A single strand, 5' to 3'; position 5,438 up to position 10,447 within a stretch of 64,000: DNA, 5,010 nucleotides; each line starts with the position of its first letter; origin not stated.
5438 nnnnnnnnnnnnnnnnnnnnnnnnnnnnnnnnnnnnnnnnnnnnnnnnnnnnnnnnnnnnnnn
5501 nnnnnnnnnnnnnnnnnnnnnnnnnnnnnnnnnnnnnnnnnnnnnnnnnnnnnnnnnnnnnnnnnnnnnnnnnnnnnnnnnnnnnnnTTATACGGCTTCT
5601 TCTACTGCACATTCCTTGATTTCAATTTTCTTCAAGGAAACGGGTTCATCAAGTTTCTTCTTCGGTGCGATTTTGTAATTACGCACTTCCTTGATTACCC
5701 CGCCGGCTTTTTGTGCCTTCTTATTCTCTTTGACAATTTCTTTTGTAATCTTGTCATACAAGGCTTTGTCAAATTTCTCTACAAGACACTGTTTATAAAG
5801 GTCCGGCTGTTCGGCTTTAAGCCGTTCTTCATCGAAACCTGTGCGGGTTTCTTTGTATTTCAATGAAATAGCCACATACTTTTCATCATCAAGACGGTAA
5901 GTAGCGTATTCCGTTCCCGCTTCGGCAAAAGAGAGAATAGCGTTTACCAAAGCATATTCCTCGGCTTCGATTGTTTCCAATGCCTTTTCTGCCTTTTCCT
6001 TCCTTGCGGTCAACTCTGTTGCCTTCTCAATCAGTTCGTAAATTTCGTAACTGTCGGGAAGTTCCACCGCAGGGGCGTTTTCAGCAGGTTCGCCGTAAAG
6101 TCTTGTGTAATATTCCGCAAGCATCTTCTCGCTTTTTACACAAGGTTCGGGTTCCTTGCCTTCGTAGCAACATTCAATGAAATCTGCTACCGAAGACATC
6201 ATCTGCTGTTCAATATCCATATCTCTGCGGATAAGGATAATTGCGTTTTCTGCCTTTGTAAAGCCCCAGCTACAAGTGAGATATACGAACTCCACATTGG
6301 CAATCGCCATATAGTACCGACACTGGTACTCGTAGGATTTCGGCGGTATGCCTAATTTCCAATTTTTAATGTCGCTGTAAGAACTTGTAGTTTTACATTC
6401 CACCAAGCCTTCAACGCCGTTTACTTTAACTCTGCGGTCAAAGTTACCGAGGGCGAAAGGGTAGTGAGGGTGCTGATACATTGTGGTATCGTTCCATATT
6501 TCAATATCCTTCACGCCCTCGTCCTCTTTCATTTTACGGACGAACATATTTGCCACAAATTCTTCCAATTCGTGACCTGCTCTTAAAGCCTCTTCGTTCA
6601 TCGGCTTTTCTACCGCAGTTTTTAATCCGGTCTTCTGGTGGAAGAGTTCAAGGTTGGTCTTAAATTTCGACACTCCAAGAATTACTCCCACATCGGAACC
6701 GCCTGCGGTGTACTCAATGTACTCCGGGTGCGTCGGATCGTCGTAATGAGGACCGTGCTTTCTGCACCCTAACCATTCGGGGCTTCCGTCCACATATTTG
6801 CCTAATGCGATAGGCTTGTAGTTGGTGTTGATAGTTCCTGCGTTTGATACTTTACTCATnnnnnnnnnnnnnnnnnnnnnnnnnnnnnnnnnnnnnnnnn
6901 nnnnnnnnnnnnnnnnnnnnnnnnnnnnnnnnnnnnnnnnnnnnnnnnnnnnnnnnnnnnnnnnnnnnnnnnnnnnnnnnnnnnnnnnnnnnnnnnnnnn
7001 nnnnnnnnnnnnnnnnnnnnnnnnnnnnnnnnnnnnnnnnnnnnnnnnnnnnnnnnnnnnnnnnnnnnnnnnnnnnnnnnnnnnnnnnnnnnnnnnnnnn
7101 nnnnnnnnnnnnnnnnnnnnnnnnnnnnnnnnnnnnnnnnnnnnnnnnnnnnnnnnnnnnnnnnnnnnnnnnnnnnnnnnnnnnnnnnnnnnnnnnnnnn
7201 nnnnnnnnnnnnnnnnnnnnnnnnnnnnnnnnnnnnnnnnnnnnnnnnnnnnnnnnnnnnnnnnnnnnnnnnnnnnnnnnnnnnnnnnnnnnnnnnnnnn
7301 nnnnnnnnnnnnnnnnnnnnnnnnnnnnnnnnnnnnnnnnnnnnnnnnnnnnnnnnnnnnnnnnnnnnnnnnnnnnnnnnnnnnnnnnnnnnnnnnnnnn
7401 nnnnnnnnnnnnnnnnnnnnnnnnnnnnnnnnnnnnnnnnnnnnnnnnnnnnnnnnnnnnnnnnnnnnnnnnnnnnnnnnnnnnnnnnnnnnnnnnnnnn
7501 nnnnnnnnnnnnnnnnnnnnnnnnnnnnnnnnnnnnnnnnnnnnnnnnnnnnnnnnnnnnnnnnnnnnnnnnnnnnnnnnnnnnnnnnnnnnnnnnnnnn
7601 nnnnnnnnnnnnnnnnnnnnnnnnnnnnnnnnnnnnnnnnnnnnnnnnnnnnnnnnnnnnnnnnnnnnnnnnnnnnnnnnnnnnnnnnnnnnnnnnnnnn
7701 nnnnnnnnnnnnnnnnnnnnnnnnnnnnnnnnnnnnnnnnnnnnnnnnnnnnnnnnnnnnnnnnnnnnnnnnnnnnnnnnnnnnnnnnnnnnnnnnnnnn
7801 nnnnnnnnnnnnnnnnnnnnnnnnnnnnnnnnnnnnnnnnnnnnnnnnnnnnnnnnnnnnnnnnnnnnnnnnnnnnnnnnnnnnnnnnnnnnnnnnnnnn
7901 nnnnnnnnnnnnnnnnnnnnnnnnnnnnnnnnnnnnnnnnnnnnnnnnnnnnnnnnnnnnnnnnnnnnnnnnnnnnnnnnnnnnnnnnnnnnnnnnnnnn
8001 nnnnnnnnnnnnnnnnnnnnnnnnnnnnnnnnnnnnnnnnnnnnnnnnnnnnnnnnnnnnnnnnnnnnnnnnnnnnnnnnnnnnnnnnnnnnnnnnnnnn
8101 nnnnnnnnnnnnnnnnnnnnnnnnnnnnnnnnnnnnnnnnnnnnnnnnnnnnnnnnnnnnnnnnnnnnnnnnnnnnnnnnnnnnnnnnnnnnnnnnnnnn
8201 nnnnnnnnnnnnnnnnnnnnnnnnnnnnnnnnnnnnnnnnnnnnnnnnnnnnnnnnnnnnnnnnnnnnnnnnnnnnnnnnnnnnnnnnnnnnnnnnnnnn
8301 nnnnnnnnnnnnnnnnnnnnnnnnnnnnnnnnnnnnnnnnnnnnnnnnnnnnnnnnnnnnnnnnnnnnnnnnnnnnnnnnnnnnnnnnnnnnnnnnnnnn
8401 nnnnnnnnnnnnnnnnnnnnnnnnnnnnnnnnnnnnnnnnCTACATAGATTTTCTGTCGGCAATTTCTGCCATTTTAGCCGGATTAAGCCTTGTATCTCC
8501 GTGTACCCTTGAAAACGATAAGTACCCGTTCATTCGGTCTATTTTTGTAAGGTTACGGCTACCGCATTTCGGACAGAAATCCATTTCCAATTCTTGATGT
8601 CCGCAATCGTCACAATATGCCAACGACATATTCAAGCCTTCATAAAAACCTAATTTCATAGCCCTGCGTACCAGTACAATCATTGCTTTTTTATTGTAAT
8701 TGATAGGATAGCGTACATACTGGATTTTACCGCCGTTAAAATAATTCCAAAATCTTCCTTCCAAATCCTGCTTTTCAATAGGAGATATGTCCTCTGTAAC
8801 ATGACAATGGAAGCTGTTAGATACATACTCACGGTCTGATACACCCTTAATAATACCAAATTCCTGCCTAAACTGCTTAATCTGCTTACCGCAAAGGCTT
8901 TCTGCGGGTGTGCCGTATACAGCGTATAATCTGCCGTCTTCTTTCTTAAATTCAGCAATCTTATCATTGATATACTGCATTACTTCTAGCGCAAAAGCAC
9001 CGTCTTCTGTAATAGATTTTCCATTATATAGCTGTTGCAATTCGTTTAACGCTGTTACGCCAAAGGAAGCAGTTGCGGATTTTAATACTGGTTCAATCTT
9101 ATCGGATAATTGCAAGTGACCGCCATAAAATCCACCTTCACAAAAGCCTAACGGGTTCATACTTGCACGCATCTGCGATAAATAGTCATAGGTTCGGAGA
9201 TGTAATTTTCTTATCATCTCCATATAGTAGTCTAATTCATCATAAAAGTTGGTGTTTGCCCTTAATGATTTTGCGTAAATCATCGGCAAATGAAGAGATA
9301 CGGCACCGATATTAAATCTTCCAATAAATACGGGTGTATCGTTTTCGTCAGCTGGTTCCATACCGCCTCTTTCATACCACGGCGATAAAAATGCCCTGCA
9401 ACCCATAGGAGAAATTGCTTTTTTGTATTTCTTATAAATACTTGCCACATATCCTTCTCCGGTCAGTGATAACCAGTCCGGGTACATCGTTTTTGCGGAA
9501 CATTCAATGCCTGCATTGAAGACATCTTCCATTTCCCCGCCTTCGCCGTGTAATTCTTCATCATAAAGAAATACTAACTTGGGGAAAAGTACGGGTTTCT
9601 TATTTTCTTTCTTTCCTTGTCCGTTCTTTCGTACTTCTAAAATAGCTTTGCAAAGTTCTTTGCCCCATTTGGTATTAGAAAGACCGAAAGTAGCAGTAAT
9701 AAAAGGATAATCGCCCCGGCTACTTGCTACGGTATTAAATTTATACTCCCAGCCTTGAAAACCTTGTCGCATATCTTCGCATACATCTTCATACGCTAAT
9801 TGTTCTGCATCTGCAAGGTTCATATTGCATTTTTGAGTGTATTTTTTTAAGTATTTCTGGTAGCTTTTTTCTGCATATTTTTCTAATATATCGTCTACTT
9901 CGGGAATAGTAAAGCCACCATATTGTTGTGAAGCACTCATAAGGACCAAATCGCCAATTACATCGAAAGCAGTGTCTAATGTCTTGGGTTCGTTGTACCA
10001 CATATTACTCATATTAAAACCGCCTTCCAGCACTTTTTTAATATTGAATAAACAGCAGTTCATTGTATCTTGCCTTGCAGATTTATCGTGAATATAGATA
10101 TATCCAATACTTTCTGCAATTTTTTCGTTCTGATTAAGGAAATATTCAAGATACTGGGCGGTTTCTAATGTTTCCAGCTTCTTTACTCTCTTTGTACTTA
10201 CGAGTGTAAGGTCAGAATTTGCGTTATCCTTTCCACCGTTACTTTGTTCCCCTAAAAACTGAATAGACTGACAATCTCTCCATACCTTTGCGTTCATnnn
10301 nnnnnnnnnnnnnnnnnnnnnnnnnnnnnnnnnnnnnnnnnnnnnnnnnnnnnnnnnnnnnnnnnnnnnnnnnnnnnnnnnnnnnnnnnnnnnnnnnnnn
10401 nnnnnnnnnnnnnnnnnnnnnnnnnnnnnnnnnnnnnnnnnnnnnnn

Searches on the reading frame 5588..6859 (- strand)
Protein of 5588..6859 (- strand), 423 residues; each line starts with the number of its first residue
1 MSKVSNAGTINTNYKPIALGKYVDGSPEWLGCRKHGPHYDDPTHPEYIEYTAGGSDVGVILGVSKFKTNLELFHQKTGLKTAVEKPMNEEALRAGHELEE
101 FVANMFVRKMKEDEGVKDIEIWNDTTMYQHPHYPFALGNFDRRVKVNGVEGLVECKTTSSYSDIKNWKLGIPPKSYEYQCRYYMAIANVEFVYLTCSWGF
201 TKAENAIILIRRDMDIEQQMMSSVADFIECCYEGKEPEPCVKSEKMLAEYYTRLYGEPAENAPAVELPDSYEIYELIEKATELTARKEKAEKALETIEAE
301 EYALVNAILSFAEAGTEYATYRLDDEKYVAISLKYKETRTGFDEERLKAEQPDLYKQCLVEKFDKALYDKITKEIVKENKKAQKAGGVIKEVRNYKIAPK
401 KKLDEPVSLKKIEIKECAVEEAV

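Call 12: search_protein_families(library=phrogs, proteins=[window:5588-6859:-], max_evalue=0.00001)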
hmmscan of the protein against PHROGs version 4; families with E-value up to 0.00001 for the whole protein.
window:5588-6859:- (423 aa): 1 family
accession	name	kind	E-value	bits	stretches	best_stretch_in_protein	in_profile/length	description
phrog_434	-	DNA, RNA and nucleotide metabolism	5.5e-53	181.5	1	7-361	38-352/372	RecE-like recombination exonuclease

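Call 30: find_homologous_proteins(query=window:5588-6859:-, max_evalue=1e-20)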
Query window:5588-6859:- (423 aa): 35 proteins with E <= 1e-20 among 6979 candidates.
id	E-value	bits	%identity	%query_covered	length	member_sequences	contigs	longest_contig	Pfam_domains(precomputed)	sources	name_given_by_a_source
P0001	9.0e-271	916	95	100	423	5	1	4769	PF09588.17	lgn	-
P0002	1.3e-243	827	86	100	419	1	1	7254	PF09588.17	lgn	-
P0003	3.0e-123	430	50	97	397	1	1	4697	PF09588.17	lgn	-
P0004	3.3e-121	424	54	83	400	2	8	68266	PF09588.17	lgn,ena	-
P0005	2.8e-120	421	53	87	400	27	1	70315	PF09588.17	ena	-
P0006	9.6e-119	415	49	96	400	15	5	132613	PF09588.17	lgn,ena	-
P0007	4.3e-118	413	49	96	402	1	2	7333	PF09588.17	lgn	-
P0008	8.6e-118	412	48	95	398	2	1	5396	PF09588.17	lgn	-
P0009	1.1e-117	412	52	89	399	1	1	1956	PF09588.17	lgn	-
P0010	5.9e-117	410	48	97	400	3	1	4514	PF09588.17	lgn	-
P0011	3.6e-115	404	47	96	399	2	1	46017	PF09588.17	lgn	-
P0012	4.7e-115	403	48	96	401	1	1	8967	PF09588.17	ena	-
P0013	4.4e-111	390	49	87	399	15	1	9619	PF09588.17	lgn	-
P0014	3.1e-110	387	47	97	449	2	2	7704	PF09588.17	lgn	-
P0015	1.5e-108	382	47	97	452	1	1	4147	PF09588.17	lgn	-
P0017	3.5e-106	374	45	97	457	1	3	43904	PF09588.17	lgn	-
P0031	2.8e-53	200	35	85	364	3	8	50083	PF09588.17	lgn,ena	-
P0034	2.7e-44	170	34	78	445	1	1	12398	PF09588.17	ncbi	-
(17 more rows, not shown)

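Call 31: find_encoding_contigs(protein=P0006, flank=10000, max_places=2)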
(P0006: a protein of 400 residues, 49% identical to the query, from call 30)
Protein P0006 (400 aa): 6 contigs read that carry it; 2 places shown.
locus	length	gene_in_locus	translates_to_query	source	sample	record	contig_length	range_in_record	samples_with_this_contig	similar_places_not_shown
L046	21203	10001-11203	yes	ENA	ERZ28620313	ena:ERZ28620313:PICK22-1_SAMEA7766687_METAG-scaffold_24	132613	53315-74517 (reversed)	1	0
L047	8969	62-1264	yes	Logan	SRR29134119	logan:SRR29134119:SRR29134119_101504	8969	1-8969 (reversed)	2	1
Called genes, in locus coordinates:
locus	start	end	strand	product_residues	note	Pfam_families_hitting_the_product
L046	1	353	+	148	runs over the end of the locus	PF13551:HTH_29, PF13565:HTH_32 (weak)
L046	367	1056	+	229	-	PF13358:DDE_3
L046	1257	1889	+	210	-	-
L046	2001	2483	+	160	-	PF01381:HTH_3 (faint), PF12844:HTH_19 (weak)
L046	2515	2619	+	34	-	-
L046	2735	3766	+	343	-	PF02899:Phage_int_SAM_1 (faint), PF00589:Phage_integrase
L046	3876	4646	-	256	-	PF01026:TatD_DNase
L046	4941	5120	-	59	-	-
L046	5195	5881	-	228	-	-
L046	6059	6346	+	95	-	-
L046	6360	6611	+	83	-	-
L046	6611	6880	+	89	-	-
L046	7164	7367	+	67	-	-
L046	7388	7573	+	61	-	-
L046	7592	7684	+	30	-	-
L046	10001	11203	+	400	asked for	PF09588:YqaJ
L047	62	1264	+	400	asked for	PF09588:YqaJ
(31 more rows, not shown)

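Call 32: find_encoding_contigs(protein=P0004, flank=10000, max_places=2)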
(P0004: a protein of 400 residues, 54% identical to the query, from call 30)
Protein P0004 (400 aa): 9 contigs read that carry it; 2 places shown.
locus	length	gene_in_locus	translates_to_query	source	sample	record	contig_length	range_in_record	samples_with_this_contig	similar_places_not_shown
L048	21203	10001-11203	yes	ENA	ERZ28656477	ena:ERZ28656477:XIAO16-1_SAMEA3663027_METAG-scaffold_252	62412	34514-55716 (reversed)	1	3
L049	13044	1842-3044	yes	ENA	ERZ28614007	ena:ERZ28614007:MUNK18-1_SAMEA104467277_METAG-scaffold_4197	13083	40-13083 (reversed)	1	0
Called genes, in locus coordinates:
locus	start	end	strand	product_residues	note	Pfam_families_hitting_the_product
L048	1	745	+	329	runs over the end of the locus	-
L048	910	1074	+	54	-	-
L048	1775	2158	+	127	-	-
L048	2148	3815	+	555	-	PF01966:HD (weak)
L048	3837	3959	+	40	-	-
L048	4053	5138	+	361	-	PF00589:Phage_integrase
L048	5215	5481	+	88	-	-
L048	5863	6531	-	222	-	PF19595:DUF6100 (weak)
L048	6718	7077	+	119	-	-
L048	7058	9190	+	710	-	PF03477:ATP-cone, PF13597:NRDD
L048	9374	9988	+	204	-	-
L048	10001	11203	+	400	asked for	PF09588:YqaJ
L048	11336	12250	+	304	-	-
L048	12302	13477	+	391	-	PF12965:DUF3854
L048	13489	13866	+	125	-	-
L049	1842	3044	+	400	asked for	PF09588:YqaJ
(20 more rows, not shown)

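Call 33: find_encoding_contigs(protein=P0005, flank=10000, max_places=1)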
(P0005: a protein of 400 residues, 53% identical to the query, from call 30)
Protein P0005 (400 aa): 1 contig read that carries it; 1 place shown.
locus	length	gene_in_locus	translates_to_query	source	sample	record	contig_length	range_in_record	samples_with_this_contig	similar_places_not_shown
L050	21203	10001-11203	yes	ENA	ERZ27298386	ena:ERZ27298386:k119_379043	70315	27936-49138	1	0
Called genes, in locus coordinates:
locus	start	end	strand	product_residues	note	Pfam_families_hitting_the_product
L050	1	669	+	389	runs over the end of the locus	PF00753:Lactamase_B, PF23023:Anti-Pycsar_Apyc1 (weak)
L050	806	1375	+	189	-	-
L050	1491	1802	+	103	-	-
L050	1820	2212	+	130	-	-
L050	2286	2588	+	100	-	-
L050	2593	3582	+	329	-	-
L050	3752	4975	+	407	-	PF00589:Phage_integrase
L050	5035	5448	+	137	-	-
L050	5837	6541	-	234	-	-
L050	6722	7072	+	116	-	-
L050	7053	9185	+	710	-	PF03477:ATP-cone, PF13597:NRDD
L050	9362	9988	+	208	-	-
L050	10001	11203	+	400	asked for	PF09588:YqaJ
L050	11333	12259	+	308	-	-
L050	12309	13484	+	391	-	PF12965:DUF3854 (weak)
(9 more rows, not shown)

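Call 35: find_encoding_contigs(protein=P0011, flank=10000, max_places=1)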
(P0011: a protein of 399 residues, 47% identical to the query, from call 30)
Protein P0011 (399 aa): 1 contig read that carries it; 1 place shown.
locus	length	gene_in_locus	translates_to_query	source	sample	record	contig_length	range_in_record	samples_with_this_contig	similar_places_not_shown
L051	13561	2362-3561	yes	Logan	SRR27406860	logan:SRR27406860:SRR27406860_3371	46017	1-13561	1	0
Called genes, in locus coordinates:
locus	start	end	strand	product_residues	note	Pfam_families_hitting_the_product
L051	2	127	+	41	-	?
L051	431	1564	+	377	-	-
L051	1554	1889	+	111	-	-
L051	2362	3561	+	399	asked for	PF09588:YqaJ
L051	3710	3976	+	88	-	PF02604:PhdYeFM_antitox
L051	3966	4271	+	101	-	PF05016:ParE_toxin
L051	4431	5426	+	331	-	PF14280:DUF4365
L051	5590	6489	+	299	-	-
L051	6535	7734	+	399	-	PF12965:DUF3854 (faint)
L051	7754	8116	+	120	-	-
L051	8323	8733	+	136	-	-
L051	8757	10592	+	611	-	PF00004:AAA (faint), PF07728:AAA_5 (weak), PF12774:AAA_6 (faint)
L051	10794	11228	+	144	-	PF00436:SSB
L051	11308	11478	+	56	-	-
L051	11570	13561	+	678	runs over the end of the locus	PF11775:CobT_C (faint)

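Call 36: find_encoding_contigs(protein=P0017, flank=10000, max_places=1)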
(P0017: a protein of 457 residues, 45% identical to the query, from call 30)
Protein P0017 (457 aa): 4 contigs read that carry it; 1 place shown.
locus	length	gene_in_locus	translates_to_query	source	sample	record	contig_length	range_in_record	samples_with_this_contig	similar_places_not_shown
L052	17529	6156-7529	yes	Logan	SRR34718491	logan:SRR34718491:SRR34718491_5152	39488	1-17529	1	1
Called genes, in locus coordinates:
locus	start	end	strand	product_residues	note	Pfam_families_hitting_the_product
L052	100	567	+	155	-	-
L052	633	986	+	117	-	-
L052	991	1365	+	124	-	-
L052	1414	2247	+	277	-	-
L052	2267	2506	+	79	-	-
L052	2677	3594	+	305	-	-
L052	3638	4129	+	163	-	-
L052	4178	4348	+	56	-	-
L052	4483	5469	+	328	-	PF00753:Lactamase_B, PF16661:Lactamase_B_6 (weak), PF23023:Anti-Pycsar_Apyc1 (weak), PF12706:Lactamase_B_2 (weak)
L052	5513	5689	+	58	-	-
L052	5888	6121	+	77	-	-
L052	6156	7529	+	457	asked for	PF09588:YqaJ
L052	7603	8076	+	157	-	PF18839:LPD24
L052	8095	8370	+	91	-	-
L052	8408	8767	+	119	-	-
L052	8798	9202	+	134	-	-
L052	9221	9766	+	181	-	PF24203:Phage_ProQ_C_like (weak)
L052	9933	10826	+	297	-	-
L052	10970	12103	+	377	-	-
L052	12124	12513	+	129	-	-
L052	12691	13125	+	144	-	-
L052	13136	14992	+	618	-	PF12774:AAA_6 (faint), PF07728:AAA_5 (faint)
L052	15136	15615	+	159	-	PF00436:SSB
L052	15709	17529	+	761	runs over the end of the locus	PF11775:CobT_C (weak)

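Call 37: find_encoding_contigs(protein=P0031, flank=10000, max_places=1)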
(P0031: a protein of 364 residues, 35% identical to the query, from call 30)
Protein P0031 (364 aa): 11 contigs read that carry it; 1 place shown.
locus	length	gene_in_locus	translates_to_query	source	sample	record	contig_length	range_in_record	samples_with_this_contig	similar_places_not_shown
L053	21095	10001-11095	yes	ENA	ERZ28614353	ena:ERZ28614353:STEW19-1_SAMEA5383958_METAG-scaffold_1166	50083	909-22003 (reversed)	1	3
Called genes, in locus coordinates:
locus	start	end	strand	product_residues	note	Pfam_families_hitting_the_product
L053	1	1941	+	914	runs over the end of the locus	PF01751:Toprim (weak), PF01131:Topoisom_bac, PF21302:Zn_ribbon_RlmA (faint), PF13342:Toprim_Crpt, PF13101:DUF3945 (faint), PF13342:Toprim_Crpt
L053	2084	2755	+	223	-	-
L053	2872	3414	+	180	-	PF00436:SSB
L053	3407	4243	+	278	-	-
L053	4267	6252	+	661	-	PF07728:AAA_5 (faint), PF12774:AAA_6 (faint)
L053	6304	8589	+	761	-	PF11775:CobT_C (weak)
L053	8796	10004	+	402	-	-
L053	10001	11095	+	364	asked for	PF09588:YqaJ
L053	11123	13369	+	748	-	PF14520:HHH_5 (weak), PF14490:HHH_RecD2, PF13086:AAA_11 (weak), PF13604:AAA_30, PF01443:Viral_helicase1 (faint), PF13245:AAA_19, PF18335:SH3_13, PF13538:UvrD_C_2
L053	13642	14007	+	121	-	-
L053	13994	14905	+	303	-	-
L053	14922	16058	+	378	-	PF12965:DUF3854 (weak)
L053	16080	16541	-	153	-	PF06356:DUF1064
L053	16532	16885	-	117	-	-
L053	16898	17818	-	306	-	PF17989:ALP_N, PF21522:MreB-like_C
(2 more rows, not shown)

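Call 38: find_encoding_contigs(protein=P0034, flank=10000, max_places=1)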
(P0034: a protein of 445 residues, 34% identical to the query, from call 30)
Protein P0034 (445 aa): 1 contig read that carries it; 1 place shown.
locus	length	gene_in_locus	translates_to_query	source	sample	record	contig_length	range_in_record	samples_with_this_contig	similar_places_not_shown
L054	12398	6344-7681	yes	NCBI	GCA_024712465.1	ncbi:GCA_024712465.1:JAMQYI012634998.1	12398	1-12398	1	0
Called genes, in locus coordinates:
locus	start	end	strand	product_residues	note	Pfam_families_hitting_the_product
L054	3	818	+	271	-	?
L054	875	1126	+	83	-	-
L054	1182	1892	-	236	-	-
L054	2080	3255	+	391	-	PF12965:DUF3854 (faint)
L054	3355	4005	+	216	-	PF13487:HD_5, PF01966:HD, PF13487:HD_5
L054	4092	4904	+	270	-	-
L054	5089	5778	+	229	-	PF04012:PspA_IM30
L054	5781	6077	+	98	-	-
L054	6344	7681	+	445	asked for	PF09588:YqaJ (faint)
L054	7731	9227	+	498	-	PF02562:PhoH (faint), PF13086:AAA_11 (faint), PF13604:AAA_30, PF13245:AAA_19, PF13401:AAA_22 (weak), PF01443:Viral_helicase1 (faint), PF18335:SH3_13, PF13538:UvrD_C_2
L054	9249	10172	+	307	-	-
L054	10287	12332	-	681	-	PF27332:TP_0781 (faint), PF09136:Glucodextran_B, PF10502:Peptidase_S26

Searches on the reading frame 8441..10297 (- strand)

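Call 12: search_protein_families(library=phrogs, proteins=[window:8441-10297:-], max_evalue=0.00001)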
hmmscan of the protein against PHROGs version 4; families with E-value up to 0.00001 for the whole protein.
window:8441-10297:- (618 aa): 4 families
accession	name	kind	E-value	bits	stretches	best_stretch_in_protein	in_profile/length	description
phrog_487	-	moron, auxiliary metabolic gene and host takeover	1.4e-196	655.8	1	3-617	103-711/718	NrdD-like anaerobic ribonucleotide reductase large subunit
phrog_4218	-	DNA, RNA and nucleotide metabolism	7.5e-98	328.7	1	295-617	8-331/333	anaerobic ribonucleoside reductase large subunit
phrog_29160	-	DNA, RNA and nucleotide metabolism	1e-33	117.7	1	465-615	2-152/158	anaerobic ribonucleoside reductase large subunit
phrog_26446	-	DNA, RNA and nucleotide metabolism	1.3e-30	107.2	2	455-589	224-366/761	anaerobic ribonucleoside reductase large subunit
